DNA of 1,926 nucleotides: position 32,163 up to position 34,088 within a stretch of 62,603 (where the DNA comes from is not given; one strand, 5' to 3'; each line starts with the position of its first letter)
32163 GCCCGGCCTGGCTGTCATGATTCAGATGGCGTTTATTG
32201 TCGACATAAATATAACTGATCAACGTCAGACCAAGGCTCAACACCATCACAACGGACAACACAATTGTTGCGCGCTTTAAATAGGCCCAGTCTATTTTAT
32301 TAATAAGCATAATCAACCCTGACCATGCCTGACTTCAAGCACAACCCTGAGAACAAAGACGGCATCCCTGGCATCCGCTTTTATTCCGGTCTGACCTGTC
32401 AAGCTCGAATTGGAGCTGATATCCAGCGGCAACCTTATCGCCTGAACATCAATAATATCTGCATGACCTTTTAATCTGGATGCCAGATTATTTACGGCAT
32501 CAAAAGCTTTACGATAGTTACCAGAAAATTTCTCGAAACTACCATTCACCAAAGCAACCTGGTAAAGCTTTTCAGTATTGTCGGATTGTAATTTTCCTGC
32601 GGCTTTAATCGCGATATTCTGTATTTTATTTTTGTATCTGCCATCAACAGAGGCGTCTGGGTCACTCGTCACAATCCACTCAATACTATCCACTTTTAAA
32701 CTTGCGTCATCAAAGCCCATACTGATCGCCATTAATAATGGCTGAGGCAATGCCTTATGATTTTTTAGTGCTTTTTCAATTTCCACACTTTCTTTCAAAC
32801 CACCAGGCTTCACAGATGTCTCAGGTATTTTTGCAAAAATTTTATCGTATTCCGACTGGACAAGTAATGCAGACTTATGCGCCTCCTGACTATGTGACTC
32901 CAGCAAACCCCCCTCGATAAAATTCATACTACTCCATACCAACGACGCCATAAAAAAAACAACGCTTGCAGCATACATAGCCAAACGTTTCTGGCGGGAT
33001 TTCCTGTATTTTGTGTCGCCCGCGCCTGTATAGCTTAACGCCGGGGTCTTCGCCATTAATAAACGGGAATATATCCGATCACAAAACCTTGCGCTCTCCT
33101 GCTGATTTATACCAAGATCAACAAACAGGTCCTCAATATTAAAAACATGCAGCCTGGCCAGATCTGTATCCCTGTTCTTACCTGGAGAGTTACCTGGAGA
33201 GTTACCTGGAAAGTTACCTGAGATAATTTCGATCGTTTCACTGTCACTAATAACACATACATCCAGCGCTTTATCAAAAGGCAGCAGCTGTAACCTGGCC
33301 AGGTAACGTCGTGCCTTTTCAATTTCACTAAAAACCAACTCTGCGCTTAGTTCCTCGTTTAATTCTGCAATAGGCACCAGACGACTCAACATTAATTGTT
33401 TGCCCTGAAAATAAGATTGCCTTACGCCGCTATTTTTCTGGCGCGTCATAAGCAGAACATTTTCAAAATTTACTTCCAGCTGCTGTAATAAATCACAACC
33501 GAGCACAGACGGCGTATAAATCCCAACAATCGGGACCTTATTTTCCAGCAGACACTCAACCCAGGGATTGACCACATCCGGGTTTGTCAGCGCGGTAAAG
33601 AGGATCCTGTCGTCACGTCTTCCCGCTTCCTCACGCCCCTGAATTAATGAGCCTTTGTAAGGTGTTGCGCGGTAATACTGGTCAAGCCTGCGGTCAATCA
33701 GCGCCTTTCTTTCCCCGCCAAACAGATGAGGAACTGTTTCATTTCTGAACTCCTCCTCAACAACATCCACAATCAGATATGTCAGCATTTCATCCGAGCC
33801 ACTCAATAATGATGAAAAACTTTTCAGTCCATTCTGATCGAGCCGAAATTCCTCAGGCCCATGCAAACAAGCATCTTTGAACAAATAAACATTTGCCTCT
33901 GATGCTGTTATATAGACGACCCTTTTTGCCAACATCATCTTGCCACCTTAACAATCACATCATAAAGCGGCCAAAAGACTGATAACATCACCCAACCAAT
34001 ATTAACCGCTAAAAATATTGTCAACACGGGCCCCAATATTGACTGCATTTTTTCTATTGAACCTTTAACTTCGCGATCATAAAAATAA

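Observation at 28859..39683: Compact nine-gene MSHA-like type IV filament operon with rearranged and reduced gene content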

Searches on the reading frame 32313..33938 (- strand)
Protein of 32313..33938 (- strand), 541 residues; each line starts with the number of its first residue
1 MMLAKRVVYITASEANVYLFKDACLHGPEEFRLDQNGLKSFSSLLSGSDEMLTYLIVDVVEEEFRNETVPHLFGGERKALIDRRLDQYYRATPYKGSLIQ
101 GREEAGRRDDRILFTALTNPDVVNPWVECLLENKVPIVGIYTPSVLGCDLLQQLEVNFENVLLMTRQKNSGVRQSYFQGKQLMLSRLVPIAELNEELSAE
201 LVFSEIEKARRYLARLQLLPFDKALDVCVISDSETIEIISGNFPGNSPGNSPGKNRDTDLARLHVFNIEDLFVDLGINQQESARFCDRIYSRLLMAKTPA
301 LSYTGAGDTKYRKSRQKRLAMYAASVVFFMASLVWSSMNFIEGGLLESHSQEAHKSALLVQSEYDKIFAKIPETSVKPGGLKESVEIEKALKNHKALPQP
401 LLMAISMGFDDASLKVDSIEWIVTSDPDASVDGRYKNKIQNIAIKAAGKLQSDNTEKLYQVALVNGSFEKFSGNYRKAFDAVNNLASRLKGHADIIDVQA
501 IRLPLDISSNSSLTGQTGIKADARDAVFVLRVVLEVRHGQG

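Call 4: search_protein_families(library=pfam, proteins=[window:32313-33938:-], max_evalue=0.1)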
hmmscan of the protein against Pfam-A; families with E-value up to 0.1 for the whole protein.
window:32313-33938:- (541 aa): 0 families

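Call 5: search_protein_families(library=ncbifam, proteins=[window:32313-33938:-], max_evalue=0.1)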
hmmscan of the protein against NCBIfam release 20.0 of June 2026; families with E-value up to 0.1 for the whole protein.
window:32313-33938:- (541 aa): 0 families

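Call 9: find_homologous_proteins(query=window:32313-33938:-)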
Query window:32313-33938:- (541 aa): 131 proteins with E <= 0.001 among 8000 candidates; the best 120 are listed.
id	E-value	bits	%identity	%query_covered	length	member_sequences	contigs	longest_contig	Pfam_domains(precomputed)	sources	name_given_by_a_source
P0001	0.0e+0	1185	99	100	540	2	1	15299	-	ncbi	-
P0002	0.0e+0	1019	85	100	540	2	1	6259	-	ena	-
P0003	0.0e+0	1014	86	100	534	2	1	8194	-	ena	-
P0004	8.1e-241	818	83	83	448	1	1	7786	-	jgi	jgi:hypothetical protein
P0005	3.2e-219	747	98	64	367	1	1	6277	-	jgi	jgi:hypothetical protein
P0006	3.8e-215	734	64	99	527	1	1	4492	-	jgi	-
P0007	3.2e-169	582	52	99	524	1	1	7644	-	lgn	-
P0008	7.9e-168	578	50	99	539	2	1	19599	-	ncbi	-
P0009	8.7e-163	561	49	99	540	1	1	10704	-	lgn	-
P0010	8.3e-160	551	47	99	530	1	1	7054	-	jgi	-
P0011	1.3e-157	544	46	98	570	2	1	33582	-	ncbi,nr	ncbi:MAG: hypothetical protein GXP19_09095 [Gammaproteobacteria bacterium]|nr:hypothetical protein [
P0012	2.5e-157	543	48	99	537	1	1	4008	-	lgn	-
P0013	3.2e-157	543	47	99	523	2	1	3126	-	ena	-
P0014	3.3e-154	533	48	99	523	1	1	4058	-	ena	-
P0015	3.5e-154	533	47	99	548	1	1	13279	-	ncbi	-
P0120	1.5e-44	171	26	98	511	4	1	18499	-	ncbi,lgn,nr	ncbi:MAG TPA: hypothetical protein DCW29_11380 [Janthinobacterium sp.]|nr:hypothetical protein [Jant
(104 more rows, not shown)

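Call 12: search_solved_structures(query=A1, max_evalue=10)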
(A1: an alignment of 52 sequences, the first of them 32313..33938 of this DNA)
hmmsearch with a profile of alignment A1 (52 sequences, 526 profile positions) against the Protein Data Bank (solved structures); distinct sequences matched with E-value up to 10: 2.
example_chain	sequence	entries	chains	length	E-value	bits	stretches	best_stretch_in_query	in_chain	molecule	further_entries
9r1n_A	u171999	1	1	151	3.1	9.1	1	375-477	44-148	sc-apCC-4-DPH-2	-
8qag_A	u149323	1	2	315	4.4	8.6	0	299-357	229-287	sc-CC-6-95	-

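Call 13: find_related_loci(query=A1, collection=genome_contigs, flank=10000)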
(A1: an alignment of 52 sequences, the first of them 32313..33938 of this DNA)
Query A1 (541 aa) in genome_contigs; peptide patterns used: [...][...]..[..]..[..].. (x = any residue, [..] = any of these).
599 stretches matched a pattern (row limit reached: there are more); 412 encode a relative of the query (tblastn E <= 1e-3); the best 80 are kept; 80 distinct loci.
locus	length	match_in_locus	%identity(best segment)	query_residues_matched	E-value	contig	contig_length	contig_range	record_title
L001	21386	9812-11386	34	3-539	2e-103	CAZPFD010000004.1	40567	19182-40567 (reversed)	MAG TPA_asm: uncultured Ectothiorhodospiraceae bacterium isolate SRP304980_co2_290 genome assembly, contig: NODE_232_len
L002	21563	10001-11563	36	4-539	3e-103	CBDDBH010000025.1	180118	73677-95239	MAG: Gammaproteobacteria bacterium isolate 61d1d6e5-7064-46a6-bc2b-d6b6240feebc genome assembly, contig: contig_25, whol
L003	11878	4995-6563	36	3-538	6e-99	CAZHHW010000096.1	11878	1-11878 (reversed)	MAG TPA_asm: uncultured Gammaproteobacteria bacterium isolate SRP193066_co2_437 genome assembly, contig: NODE_2807_lengt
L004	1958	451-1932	34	3-506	3e-105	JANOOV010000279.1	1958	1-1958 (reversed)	MAG: Gammaproteobacteria bacterium isolate VAR_43_metabat_102 VAR_43_k141_1830247, whole genome shotgun sequence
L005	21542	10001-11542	33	5-536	1e-97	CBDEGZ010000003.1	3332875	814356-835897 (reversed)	MAG: Gammaproteobacteria bacterium isolate d4f7fdc9-f89b-4174-bf1d-6ce48d75cc49 genome assembly, contig: contig_3, whole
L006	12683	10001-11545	34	5-538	1e-96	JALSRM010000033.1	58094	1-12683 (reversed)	MAG: Gammaproteobacteria bacterium isolate 356-308_metabat1_scaf2bin.068 356-308_scaffold_272_c1, whole genome shotgun s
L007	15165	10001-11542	33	5-536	8e-97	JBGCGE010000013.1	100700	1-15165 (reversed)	MAG: Gammaproteobacteria bacterium isolate SGMAG-06 contig13, whole genome shotgun sequence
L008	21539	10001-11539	32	5-536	2e-96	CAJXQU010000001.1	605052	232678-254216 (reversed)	MAG TPA_asm: uncultured proteobacterium isolate SRR3933267_bin.2_MetaBAT_v2.12.1_MAG genome assembly, contig: NODE_1_len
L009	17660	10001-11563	32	5-538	5e-95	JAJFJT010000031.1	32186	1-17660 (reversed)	MAG: Gammaproteobacteria bacterium isolate OFTM50 OFTM50_30, whole genome shotgun sequence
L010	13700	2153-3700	34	3-534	6e-95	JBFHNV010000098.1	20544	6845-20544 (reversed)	MAG: Gammaproteobacteria bacterium isolate Mix_sand08.2021.06.D.37 k141_1776412_length_20544_cov_14.5555, whole genome s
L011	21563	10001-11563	32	5-538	1e-93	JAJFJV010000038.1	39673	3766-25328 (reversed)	MAG: Gammaproteobacteria bacterium isolate OFTM98 OFTM98_37, whole genome shotgun sequence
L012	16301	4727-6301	32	3-537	2e-91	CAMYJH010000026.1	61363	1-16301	MAG: uncultured Gammaproteobacteria bacterium isolate ES_M_Gamma_018 genome assembly, contig: scaffold_545, whole genome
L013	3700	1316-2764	34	51-540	1e-92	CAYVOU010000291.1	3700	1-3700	MAG TPA_asm: uncultured Gammaproteobacteria bacterium isolate binchicken_co224_255 genome assembly, contig: NODE_33282_l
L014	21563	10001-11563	33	3-537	1e-91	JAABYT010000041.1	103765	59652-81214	MAG: Gammaproteobacteria bacterium isolate CS4-K024 K_merged_R1_(paired)_contig_2208, whole genome shotgun sequence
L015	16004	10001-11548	33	5-536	1e-90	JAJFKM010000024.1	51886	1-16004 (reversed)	MAG: Gammaproteobacteria bacterium isolate OFTM63 OFTM63_23, whole genome shotgun sequence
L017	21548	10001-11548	33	5-536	4e-89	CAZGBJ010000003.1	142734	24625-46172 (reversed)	MAG TPA_asm: uncultured Enterobacteriaceae bacterium isolate binchicken_co46_542 genome assembly, contig: NODE_139_lengt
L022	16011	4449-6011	31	6-536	1e-85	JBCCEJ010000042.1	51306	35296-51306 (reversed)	MAG: Pseudomonadota bacterium isolate P01_B01_bin.104 k141_403705_length_51306_cov_24.1379, whole genome shotgun sequenc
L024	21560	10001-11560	31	5-536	9e-85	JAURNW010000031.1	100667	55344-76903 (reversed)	MAG: Gammaproteobacteria bacterium isolate SFB_Poly_Co_19 k141_2707636, whole genome shotgun sequence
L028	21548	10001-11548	32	6-536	8e-83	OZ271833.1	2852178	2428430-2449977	MAG: Gammaproteobacteria bacterium isolate 2a44d175-53db-4dc9-9779-4eb4755af345 genome assembly, chromosome: 1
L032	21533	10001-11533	31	6-536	3e-79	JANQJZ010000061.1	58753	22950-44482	MAG: Gammaproteobacteria bacterium isolate PL25a_bin.135 k99_4599157, whole genome shotgun sequence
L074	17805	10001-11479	27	2-518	2e-63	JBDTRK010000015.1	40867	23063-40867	MAG: Betaproteobacteria bacterium isolate cluster3_bin.244 NODE_2480_length_40867_cov_7.625502, whole genome shotgun seq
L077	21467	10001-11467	29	2-533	5e-63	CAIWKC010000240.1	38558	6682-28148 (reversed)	MAG: uncultured Gallionellaceae bacterium isolate A2_bin-1030 genome assembly, contig: bin-1030:240/439, whole genome sh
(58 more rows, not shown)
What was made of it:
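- At least 412 species representatives encode a relative of the 541-aa protein (call 13).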

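Call 20: predict_structure(alignment_id=A1)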
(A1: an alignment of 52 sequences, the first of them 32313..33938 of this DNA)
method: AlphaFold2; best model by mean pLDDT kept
length: 541 residues; sequences in the alignment: 52
mean_pLDDT: 86.8   pTM: 0.64
mean pLDDT of the five models: 86.8, 86.6, 85.2, 84.7, 84.3
residues with pLDDT >= 90: 363; 70-90: 99; 50-70: 47; < 50: 32
segments of 3 or more residues with pLDDT < 50: 250-252, 374-381, 512-522
pLDDT, mean of each block of 10 residues (from residue 1): 92 96 93 97 92 96 96 96 97 97 94 97 96 97 97 96 95 96 95 88 94 94 94 92 54 55 94 88 86 96 94 94 97 96 92 90 84 48 52 67 88 89 88 86 69 68 92 88 93 91 77 45 74 78 38
secondary structure, 60 per line:
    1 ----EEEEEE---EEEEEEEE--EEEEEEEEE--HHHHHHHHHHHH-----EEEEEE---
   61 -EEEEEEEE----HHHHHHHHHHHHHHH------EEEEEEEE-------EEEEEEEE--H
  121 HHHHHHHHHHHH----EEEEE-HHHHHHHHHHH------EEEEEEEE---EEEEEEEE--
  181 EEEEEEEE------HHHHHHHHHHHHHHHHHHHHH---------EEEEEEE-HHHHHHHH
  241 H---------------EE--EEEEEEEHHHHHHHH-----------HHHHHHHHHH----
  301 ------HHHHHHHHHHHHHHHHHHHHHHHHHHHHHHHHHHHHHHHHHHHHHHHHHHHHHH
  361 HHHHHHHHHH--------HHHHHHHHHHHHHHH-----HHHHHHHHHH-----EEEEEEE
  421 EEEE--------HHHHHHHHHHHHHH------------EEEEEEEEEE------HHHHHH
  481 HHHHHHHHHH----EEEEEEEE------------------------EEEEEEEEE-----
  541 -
elements in order: E5-10 E14-21 E24-32 H35-46 E52-57 E62-69 H74-88 E95-102 E110-117 H120-132 E137-141 H143-153 E160-167 E171-178 E181-188 H195-215 E225-231 H233-241 E261-267 H268-275 H287-296 H307-370 H379-393 H399-408 E414-424 H433-446 E459-468 H475-490 E495-502 E527-535
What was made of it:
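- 32313..33938 (-): Alignment-complex protein: cytoplasmic PilM/GspL-like actin-fold domain (1-300), TM/coiled-coil helix (307-370) and a periplasmic alpha/beta domain (414-535). AlphaFold2 pLDDT 86.8 (call 20).
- On Type IVa pilus: PilM and PilN are fused (call 20).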

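Call 23: fold_search(model_id=the predicted structure, library=pdb)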
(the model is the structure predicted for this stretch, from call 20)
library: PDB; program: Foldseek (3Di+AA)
matches with E <= 10: 938; with E <= 0.001: 88
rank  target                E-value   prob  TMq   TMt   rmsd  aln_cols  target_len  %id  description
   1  5eox_B                2.4e-10  1.00  0.33  0.46   7.2       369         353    9  Pseudomonas aeruginosa PilM bound to ADP (released 2016-04-27)
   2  5eou_B                4.7e-10  1.00  0.38  0.54   6.1       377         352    9  Pseudomonas aeruginosa PilM:PilN1-12 bound to ATP (released 2016-04-27)
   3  5eoy_B                6.2e-10  1.00  0.34  0.47   7.0       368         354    9  Pseudomonas aeruginosa SeMet-PilM bound to ADP (released 2016-04-27)
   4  3wt0_D                1.6e-09  1.00  0.32  0.43   7.6       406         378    9  Crystal Structure Analysis of Cell Division Protein (released 2015-04-29)
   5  5eoy_A                1.9e-09  1.00  0.34  0.47   7.0       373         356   10  Pseudomonas aeruginosa SeMet-PilM bound to ADP (released 2016-04-27)
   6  5eq6_B                2.9e-09  1.00  0.35  0.49   6.8       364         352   11  Pseudomonas aeruginosa PilM bound to AMP-PNP (released 2016-04-27)
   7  5eou_A                5.7e-09  1.00  0.35  0.51   6.8       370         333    8  Pseudomonas aeruginosa PilM:PilN1-12 bound to ATP (released 2016-04-27)
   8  3wqt_A                6.8e-09  1.00  0.33  0.45   7.3       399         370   10  Staphylococcus aureus FtsA complexed with AMPPNP (released 2014-10-08)
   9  3wt0_A                6.8e-09  1.00  0.33  0.44   7.5       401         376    9  Crystal Structure Analysis of Cell Division Protein (released 2015-04-29)
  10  5eox_A                7.2e-09  1.00  0.33  0.46   7.1       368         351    9  Pseudomonas aeruginosa PilM bound to ADP (released 2016-04-27)
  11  3wt0_C                7.6e-09  1.00  0.33  0.44   7.3       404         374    9  Crystal Structure Analysis of Cell Division Protein (released 2015-04-29)
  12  3wqt_D                9.0e-09  1.00  0.30  0.43   8.8       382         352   11  Staphylococcus aureus FtsA complexed with AMPPNP (released 2014-10-08)
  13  2ych_A                9.6e-09  1.00  0.31  0.46   6.2       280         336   11  PilM-PilN type IV pilus biogenesis complex (released 2011-05-11)
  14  5eq6_A                1.1e-08  1.00  0.34  0.46   7.0       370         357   10  Pseudomonas aeruginosa PilM bound to AMP-PNP (released 2016-04-27)
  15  3wqu_B                1.2e-08  1.00  0.33  0.44   7.6       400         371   10  Staphylococcus aureus FtsA complexed with ATP (released 2014-10-08)
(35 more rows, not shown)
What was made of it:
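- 32313..33938 (-): Foldseek top hits are PilM 5eox/5eou (E 2e-10), FtsA, and GspL/EpsL cytoplasmic domains (E 1e-7) (call 23).
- On Type II secretion system: A GspL-like architecture and fold are shown for the 541-aa protein (calls 20, 23), although PilM scores better.
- Components: the 541-aa protein has a PilM/GspL fold (calls 20, 23). The 541-aa protein has the fused GspL-type architecture and matches EpsL/GspL cytoplasmic domains (call 23).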

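Call 31: search_protein_families(library=pfam, proteins=[L028:2639-4075:+, L024:635-2077:+, L032:16815-18515:-, L017:19349-20104:+, L017:18575-19348:+, L028:20791-21546:+, L074:16940-17656:+, L022:15190-15999:-, L012:14406-15662:-, L077:14370-15764:-], max_evalue=0.001)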
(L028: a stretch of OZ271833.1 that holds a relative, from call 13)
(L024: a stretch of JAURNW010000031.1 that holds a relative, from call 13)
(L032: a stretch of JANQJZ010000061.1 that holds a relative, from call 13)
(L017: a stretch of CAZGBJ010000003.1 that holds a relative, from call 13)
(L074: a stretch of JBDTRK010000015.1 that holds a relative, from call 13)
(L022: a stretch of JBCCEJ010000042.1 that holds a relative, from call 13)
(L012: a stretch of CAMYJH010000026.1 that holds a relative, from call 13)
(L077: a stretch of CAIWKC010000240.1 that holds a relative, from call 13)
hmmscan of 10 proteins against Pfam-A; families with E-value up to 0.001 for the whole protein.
L028:2639-4075:+ (478 aa): 3 families
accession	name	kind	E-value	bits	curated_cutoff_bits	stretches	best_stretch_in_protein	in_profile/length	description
PF13401.12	AAA_22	-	1.4e-27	97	27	1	42-168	4-127/130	AAA domain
PF13191.12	AAA_16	-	1.5e-07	32.5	32.6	1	32-156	12-164/167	AAA ATPase domain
PF00005.33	ABC_tran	-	0.00013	23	25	1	44-96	12-52/137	ABC transporter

L024:635-2077:+ (480 aa): 8 families
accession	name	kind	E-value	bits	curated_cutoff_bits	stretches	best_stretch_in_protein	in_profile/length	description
PF00158.32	Sigma54_activat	-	3.3e-64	216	20.2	1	158-324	2-168/168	Sigma-54 interaction domain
PF14532.12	Sigma54_activ_2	-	4.7e-21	75.9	25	1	158-328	1-138/138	Sigma-54 interaction domain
PF25601.1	AAA_lid_14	-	6.3e-16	58.4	27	1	329-404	1-78/87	AAA+ ATPase lid domain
PF00072.30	Response_reg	-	1.7e-15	57.5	30.2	1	20-133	2-109/111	Response regulator receiver domain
PF02954.25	HTH_8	-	5.5e-13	48.9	22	1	437-472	6-41/42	Bacterial regulatory protein, Fis family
PF07728.20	AAA_5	-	2.6e-07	31.2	22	1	180-299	1-123/139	AAA domain (dynein-related subfamily)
PF13556.12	HTH_30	-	3.4e-05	24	27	1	447-474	10-37/59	PucR C-terminal helix-turn-helix domain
PF00004.35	AAA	-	0.00023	22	21.2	1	181-299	1-110/131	ATPase family associated with various cellular activities (AAA)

L032:16815-18515:- (566 aa): 0 families

L017:19349-20104:+ (251 aa): 0 families

L017:18575-19348:+ (257 aa): 3 families
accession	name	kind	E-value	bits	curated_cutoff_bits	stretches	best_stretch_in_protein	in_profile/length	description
PF12698.13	ABC2_membrane_3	-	8.9e-09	35.3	31.6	1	59-247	167-344/347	ABC-2 family transporter protein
PF12679.13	ABC2_membrane_2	-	1.2e-07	31.8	27.2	1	8-167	2-179/283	ABC-2 family transporter protein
PF12730.13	ABC2_membrane_4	-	0.00021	21.8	27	1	19-174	11-170/179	ABC-2 family transporter protein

L028:20791-21546:+ (251 aa): 5 families
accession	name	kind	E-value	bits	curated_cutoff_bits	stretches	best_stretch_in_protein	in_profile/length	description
PF00005.33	ABC_tran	-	2.6e-24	86.8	25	1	22-162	1-136/137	ABC transporter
PF13304.12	AAA_21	-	6.8e-14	53.1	27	2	132-192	235-298/304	AAA domain, putative AbiEii toxin, Type IV TA system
PF02463.25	SMC_N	-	1.5e-05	25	40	0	35-53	27-45/220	RecF/RecN/SMC N terminal domain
PF03193.22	RsgA_GTPase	-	0.0008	19.7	30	0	6-64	81-138/174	RsgA GTPase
PF13191.12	AAA_16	-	0.00097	20.1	32.6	0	12-59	2-51/167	AAA ATPase domain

L074:16940-17656:+ (238 aa): 1 family
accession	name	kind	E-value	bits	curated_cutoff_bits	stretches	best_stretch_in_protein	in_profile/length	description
PF07963.17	N_methyl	-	2.6e-07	30.4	21.2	1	19-44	2-27/27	Prokaryotic N-terminal methylation motif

L022:15190-15999:- (269 aa): 0 families

L012:14406-15662:- (418 aa): 1 family
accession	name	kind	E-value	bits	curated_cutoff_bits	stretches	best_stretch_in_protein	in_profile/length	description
PF00211.25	Guanylate_cyc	-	2.7e-19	69.9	21.9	1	160-334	7-176/183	Adenylate and Guanylate cyclase catalytic domain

L077:14370-15764:- (464 aa): 6 families
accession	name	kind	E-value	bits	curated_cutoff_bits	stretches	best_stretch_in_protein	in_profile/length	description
PF01406.26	tRNA-synt_1e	-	5.4e-135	450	27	1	15-316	2-300/301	tRNA synthetases class I (C) catalytic domain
PF09190.17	DALR_2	-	3.1e-15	56.9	22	1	350-398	1-57/57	DALR domain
PF09334.17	tRNA-synt_1g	-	8e-13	48.3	20.1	2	247-300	305-358/391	tRNA synthetases class I (M)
PF01921.24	tRNA-synt_1f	-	3.8e-08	33.1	27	1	265-300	277-313/360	tRNA synthetases class I (K)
PF00133.28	tRNA-synt_1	-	4.9e-08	32.6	22.7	1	258-306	363-412/414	tRNA synthetases class I (I, L, M and V)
PF23493.1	CysS_C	-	3.7e-06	27.4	23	1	417-462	6-51/51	Cysteinyl-tRNA ligase anticodon binding domain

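Call 33: find_encoding_contigs(protein=P0011, flank=10000, max_places=2)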
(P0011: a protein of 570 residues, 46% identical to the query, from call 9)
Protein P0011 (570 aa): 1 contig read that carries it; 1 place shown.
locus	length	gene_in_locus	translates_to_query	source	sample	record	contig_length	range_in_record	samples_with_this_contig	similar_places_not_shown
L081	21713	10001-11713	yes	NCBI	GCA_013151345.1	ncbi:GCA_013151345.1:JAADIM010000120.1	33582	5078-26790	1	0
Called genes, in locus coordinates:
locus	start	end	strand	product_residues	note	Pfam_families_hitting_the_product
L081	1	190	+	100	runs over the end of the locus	PF00462:Glutaredoxin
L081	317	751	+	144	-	PF21352:Zn_ribbon_Thio2, PF00085:Thioredoxin, PF13098:Thioredoxin_2, PF13899:Thioredoxin_7 (faint), PF13905:Thioredoxin_8 (faint), PF13848:Thioredoxin_6 (weak)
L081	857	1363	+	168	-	PF02556:SecB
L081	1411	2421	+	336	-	PF01210:NAD_Gly3P_dh_N, PF07479:NAD_Gly3P_dh_C, PF20618:GPD_NAD_C_bact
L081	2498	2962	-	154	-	PF00588:SpoU_methylase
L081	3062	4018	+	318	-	PF01180:DHO_dh, PF01207:Dus (faint), PF03060:NMO (faint)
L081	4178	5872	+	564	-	PF07655:Secretin_N_2 (weak), PF00263:Secretin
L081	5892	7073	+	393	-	PF12895:ANAPC3 (faint), PF23914:TPR_CcmH_CycH (faint), PF00515:TPR_1 (faint), PF07719:TPR_2 (faint), PF13176:TPR_7 (faint), PF13428:TPR_14 (faint), PF13432:TPR_16 (weak), PF14559:TPR_19 (weak), +1 more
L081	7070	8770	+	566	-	PF05157:MshEN, PF00437:T2SSE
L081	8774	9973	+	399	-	PF28597:T2SSF_N (weak), PF00482:T2SSF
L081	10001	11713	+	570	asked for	-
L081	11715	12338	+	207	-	-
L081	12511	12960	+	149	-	-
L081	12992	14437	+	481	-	-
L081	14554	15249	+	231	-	PF07963:N_methyl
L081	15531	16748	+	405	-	PF14306:PUA_2, PF01747:ATP-sulfurylase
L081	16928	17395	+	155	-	PF00037:Fer4 (faint), PF12800:Fer4_4 (faint), PF12838:Fer4_7, PF13187:Fer4_9 (weak), PF12139:APS-reductase_C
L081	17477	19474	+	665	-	PF00890:FAD_binding_2 (weak)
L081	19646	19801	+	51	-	-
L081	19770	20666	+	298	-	PF03692:CxxCxxCC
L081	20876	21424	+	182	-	PF00149:Metallophos, PF12850:Metallophos_2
